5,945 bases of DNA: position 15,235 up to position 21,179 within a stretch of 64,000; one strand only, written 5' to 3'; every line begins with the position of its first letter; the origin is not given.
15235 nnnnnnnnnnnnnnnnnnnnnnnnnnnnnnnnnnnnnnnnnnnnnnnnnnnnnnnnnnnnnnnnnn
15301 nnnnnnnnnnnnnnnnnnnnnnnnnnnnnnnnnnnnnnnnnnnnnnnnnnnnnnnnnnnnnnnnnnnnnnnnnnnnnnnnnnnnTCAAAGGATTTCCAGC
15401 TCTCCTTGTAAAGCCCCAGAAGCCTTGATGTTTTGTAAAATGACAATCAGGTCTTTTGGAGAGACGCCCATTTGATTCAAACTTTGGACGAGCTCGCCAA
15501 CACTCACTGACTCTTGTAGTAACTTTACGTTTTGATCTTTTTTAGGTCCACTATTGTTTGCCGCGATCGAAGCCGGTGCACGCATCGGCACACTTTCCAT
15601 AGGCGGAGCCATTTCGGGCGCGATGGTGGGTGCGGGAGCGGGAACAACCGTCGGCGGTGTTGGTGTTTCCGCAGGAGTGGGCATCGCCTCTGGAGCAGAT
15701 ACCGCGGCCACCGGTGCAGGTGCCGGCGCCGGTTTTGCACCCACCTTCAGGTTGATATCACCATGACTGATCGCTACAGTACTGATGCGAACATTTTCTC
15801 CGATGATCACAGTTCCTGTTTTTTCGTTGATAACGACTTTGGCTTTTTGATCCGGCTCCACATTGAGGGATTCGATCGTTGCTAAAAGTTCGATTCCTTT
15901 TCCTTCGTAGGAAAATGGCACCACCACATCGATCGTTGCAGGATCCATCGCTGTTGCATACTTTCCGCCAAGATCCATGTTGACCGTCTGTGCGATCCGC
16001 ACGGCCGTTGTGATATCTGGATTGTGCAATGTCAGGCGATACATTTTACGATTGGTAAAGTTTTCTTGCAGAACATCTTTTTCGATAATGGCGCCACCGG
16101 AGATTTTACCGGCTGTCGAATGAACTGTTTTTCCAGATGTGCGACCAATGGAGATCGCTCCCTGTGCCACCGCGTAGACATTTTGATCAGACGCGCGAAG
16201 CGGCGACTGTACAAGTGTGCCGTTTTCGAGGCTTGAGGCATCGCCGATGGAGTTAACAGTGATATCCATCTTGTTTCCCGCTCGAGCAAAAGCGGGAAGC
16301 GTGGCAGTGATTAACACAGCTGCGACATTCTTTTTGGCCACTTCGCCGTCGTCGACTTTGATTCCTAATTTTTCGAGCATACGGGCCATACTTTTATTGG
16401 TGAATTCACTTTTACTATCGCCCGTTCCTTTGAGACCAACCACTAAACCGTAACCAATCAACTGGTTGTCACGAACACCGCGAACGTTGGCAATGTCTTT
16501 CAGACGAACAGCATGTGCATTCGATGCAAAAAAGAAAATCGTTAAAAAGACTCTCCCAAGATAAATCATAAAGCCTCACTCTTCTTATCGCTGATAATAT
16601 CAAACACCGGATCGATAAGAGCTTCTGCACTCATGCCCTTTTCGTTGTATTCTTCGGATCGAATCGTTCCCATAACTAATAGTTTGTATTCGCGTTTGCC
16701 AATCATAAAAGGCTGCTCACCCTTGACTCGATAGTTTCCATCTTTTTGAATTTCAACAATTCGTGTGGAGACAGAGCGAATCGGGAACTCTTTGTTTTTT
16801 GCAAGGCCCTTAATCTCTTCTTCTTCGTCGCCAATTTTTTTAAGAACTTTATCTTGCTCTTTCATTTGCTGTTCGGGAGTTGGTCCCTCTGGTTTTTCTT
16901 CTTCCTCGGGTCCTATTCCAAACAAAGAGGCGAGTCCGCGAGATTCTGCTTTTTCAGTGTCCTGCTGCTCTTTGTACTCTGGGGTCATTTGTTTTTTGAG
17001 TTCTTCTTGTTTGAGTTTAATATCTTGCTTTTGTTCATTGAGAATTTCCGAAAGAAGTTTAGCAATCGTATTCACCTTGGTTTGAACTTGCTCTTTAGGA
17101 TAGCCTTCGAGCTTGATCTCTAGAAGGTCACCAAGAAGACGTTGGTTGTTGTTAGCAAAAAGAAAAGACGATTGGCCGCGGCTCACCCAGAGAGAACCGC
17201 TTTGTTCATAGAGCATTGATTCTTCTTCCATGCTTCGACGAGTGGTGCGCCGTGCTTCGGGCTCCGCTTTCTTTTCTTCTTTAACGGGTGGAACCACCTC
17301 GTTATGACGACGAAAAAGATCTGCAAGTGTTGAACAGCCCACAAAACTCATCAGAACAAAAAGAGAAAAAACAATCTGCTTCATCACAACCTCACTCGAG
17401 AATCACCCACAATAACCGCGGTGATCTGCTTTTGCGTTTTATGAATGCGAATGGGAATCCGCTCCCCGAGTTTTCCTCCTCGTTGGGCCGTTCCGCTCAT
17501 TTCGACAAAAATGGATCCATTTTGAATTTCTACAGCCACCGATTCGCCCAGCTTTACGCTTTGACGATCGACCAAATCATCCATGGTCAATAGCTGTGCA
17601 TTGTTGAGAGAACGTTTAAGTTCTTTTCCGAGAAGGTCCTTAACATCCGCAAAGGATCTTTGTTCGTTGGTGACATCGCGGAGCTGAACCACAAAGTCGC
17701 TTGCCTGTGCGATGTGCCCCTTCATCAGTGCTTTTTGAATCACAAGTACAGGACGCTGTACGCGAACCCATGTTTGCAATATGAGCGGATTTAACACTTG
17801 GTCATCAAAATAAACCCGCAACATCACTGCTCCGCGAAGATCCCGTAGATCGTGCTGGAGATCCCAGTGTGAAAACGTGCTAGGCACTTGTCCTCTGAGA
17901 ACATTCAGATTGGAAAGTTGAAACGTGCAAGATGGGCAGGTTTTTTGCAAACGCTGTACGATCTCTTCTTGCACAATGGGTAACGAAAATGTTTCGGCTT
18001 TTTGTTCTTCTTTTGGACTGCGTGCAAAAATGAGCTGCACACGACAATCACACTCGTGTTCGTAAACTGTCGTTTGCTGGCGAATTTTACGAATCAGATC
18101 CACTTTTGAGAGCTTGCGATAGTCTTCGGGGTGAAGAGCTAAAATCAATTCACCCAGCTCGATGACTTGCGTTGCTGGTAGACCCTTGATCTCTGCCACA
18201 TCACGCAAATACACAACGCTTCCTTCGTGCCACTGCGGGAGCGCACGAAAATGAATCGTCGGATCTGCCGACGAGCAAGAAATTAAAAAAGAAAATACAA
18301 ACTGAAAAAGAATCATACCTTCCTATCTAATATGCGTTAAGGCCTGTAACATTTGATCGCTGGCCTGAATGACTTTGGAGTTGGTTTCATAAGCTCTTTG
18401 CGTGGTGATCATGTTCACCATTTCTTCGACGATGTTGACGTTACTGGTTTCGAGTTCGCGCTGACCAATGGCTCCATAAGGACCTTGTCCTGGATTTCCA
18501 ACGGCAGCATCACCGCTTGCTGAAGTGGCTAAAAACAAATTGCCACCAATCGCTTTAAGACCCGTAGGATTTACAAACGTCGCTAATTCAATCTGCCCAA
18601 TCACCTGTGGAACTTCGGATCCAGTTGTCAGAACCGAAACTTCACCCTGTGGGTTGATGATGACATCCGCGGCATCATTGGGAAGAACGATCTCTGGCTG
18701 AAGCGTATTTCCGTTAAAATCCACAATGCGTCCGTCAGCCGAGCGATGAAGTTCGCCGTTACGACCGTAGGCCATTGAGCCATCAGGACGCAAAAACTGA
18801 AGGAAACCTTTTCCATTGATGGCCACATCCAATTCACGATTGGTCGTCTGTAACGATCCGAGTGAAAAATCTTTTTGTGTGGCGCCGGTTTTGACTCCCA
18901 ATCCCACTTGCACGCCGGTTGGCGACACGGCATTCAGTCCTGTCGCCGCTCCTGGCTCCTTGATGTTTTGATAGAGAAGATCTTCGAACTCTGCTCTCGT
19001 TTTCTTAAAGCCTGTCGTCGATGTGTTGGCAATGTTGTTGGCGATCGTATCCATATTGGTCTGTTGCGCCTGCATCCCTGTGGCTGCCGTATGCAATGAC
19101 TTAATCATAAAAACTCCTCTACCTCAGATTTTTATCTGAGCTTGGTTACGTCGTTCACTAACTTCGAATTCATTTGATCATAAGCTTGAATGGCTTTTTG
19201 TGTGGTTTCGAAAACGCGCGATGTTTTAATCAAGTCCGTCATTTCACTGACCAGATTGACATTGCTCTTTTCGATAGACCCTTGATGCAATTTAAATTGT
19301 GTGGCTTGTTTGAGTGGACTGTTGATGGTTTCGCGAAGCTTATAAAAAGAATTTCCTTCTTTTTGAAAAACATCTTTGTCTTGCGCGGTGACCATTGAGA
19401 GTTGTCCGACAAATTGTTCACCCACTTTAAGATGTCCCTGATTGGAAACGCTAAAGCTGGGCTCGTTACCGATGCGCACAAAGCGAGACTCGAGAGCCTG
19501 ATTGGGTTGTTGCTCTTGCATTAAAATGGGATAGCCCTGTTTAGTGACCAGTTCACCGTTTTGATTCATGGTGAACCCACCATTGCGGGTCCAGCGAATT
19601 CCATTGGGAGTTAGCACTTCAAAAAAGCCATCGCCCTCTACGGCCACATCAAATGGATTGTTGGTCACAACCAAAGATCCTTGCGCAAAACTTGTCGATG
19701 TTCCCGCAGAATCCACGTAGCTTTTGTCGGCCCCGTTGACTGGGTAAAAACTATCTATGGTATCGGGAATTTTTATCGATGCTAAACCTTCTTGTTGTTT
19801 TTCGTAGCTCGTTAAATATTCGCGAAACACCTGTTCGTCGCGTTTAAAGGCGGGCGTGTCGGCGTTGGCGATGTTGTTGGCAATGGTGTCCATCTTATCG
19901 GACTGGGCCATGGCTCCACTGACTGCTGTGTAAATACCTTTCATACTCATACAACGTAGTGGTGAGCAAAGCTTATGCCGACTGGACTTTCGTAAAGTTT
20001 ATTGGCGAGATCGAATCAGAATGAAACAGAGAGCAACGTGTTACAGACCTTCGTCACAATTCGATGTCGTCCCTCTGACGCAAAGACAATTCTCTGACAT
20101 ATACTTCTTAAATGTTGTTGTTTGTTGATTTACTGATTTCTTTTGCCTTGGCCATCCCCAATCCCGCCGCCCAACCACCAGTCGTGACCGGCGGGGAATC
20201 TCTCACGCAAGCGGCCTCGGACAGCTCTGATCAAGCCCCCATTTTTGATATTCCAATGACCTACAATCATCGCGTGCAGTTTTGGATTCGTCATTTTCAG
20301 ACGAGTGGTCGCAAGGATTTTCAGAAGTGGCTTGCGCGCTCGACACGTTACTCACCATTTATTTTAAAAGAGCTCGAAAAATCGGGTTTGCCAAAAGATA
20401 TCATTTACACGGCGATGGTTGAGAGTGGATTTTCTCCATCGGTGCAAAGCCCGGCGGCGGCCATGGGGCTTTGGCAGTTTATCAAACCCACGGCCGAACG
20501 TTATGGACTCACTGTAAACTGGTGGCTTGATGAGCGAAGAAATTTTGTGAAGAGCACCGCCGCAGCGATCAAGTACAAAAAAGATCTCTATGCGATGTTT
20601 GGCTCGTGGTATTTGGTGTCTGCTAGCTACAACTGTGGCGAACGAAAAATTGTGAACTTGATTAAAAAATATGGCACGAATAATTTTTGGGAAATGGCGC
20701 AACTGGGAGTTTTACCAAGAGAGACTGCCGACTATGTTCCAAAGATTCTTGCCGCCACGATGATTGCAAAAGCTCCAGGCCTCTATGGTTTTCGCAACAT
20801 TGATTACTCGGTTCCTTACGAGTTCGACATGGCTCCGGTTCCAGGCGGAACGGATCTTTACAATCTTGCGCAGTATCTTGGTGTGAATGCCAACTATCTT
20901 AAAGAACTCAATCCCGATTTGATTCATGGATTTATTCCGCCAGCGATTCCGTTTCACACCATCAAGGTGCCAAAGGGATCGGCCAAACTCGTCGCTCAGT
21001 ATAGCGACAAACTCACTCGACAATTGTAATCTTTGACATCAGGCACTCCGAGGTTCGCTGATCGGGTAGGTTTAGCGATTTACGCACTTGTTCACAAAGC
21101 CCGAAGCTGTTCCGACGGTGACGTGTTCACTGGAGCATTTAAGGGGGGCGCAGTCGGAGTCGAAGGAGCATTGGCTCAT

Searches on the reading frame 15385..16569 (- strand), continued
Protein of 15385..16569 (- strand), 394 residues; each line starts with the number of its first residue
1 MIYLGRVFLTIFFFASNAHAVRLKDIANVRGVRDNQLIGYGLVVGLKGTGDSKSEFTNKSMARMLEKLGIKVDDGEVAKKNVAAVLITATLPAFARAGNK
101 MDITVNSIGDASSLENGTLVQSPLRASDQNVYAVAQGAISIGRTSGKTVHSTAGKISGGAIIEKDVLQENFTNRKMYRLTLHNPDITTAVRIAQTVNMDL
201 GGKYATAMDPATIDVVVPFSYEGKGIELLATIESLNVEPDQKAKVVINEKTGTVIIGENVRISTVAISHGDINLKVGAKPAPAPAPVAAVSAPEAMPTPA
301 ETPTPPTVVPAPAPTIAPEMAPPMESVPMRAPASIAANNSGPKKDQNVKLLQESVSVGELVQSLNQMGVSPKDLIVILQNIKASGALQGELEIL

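Call 43: find_encoding_contigs(protein=P0045, flank=3000, max_places=1)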
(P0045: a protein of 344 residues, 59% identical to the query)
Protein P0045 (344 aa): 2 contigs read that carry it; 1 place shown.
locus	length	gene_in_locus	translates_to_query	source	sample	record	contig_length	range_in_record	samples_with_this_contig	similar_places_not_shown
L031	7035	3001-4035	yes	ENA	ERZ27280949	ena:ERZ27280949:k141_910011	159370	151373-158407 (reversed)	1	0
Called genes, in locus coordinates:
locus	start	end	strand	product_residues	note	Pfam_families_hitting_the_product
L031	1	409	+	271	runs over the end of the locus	PF00460:Flg_bb_rod, PF22692:LlgE_F_G_D1, PF06429:Flg_bbr_C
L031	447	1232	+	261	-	PF00460:Flg_bb_rod, PF22692:LlgE_F_G_D1, PF06429:Flg_bbr_C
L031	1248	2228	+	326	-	PF13144:ChapFlgA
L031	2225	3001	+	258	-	PF02107:FlgH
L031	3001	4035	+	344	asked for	PF02119:FlgI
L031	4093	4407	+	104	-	-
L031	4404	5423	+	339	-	PF10135:Rod-binding (weak), PF01551:Peptidase_M23 (faint)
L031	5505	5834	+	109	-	PF04316:FlgM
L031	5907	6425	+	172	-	PF05130:FlgN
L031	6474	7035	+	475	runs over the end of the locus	PF22638:FlgK_D1, PF06429:Flg_bbr_C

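Call 44: find_encoding_contigs(protein=P0053, flank=3000, max_places=1)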
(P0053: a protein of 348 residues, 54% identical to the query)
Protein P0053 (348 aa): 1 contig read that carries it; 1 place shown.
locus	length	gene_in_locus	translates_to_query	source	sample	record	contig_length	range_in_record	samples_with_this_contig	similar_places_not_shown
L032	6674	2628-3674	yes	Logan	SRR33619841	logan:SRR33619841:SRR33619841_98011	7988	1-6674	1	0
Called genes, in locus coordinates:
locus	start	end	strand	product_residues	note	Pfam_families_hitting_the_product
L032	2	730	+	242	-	?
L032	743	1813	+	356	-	PF13144:ChapFlgA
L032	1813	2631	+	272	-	PF02107:FlgH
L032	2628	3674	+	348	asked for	PF02119:FlgI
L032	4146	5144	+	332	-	PF10135:Rod-binding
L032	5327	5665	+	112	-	PF04316:FlgM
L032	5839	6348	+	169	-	PF05130:FlgN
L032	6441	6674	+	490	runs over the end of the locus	PF22638:FlgK_D1, PF06429:Flg_bbr_C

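Call 45: find_encoding_contigs(protein=P0084, flank=3000, max_places=1)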
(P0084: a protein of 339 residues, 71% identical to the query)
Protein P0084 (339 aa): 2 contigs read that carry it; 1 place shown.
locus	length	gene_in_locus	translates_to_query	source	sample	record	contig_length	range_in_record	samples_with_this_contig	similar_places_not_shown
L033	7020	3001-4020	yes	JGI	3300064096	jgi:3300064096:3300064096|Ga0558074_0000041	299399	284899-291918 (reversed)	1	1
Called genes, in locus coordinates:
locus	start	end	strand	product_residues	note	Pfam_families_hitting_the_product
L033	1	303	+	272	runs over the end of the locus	PF00460:Flg_bb_rod, PF22692:LlgE_F_G_D1, PF06429:Flg_bbr_C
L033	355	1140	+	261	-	PF00460:Flg_bb_rod, PF22692:LlgE_F_G_D1, PF06429:Flg_bbr_C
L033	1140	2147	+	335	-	PF13144:ChapFlgA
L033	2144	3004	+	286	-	PF02107:FlgH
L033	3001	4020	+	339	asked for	PF02119:FlgI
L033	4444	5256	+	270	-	PF10135:Rod-binding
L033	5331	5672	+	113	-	PF04316:FlgM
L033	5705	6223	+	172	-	PF05130:FlgN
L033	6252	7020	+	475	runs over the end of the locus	PF22638:FlgK_D1, PF06429:Flg_bbr_C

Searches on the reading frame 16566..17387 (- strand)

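Call 3: search_protein_families(library=pfam, proteins=[window:16566-17387:-])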
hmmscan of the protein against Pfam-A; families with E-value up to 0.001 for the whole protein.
window:16566-17387:- (273 aa): 1 family
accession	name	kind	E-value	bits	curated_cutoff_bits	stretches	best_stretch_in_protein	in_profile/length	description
PF02107.21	FlgH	-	4.7e-10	39.8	27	1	62-246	3-129/172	Flagellar L-ring protein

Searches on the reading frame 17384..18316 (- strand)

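Call 30: search_protein_families(library=pfam, proteins=[window:17384-18316:-])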
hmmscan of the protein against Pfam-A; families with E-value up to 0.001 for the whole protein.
window:17384-18316:- (310 aa): 2 families
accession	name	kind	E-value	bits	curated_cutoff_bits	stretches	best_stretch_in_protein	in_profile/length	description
PF13144.11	ChapFlgA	-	2e-20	73.5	23.8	1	189-309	2-121/122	Chaperone for flagella basal body P-ring formation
PF08666.17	SAF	-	0.00017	22.5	21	1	188-249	1-63/63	SAF domain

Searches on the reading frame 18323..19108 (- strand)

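Call 30: search_protein_families(library=pfam, proteins=[window:18323-19108:-])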
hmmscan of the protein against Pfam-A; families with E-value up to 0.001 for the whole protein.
window:18323-19108:- (261 aa): 3 families
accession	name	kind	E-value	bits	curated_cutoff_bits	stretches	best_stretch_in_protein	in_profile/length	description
PF06429.18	Flg_bbr_C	-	1.2e-20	73.1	23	1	218-258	4-44/46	Flagellar basal body rod FlgEFG protein C-terminal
PF22692.1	LlgE_F_G_D1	-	4e-20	72.2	27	1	96-159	1-64/64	Flagellar hook protein FlgE/F/G D1 domain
PF00460.25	Flg_bb_rod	-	3e-11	43.5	20.7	1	5-35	1-31/31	Flagella basal body rod protein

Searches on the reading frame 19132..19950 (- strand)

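Call 30: search_protein_families(library=pfam, proteins=[window:19132-19950:-])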
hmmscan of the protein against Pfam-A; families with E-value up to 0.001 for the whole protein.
window:19132-19950:- (272 aa): 3 families
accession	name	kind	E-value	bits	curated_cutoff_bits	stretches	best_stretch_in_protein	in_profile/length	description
PF06429.18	Flg_bbr_C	-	5.2e-16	58.3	23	1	223-266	2-45/46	Flagellar basal body rod FlgEFG protein C-terminal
PF22692.1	LlgE_F_G_D1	-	6.3e-14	52.3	27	1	103-173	1-61/64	Flagellar hook protein FlgE/F/G D1 domain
PF00460.25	Flg_bb_rod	-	4e-12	46.2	20.7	1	6-36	1-31/31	Flagella basal body rod protein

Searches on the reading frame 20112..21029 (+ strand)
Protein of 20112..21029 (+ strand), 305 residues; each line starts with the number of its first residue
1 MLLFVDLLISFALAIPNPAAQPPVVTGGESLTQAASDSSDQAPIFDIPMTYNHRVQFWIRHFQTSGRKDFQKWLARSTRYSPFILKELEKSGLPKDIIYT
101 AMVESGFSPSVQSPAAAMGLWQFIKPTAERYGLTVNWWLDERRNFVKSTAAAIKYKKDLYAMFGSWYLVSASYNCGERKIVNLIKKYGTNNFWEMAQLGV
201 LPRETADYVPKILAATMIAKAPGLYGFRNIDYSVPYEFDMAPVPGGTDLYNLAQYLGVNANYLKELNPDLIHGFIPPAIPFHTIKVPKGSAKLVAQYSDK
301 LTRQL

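Call 30: search_protein_families(library=pfam, proteins=[window:20112-21029:+])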
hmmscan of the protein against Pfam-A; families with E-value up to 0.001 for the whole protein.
window:20112-21029:+ (305 aa): 1 family
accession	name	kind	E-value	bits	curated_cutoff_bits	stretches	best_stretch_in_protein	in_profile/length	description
PF01464.25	SLT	-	2.4e-23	82.4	21.3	1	86-194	5-115/117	Transglycosylase SLT domain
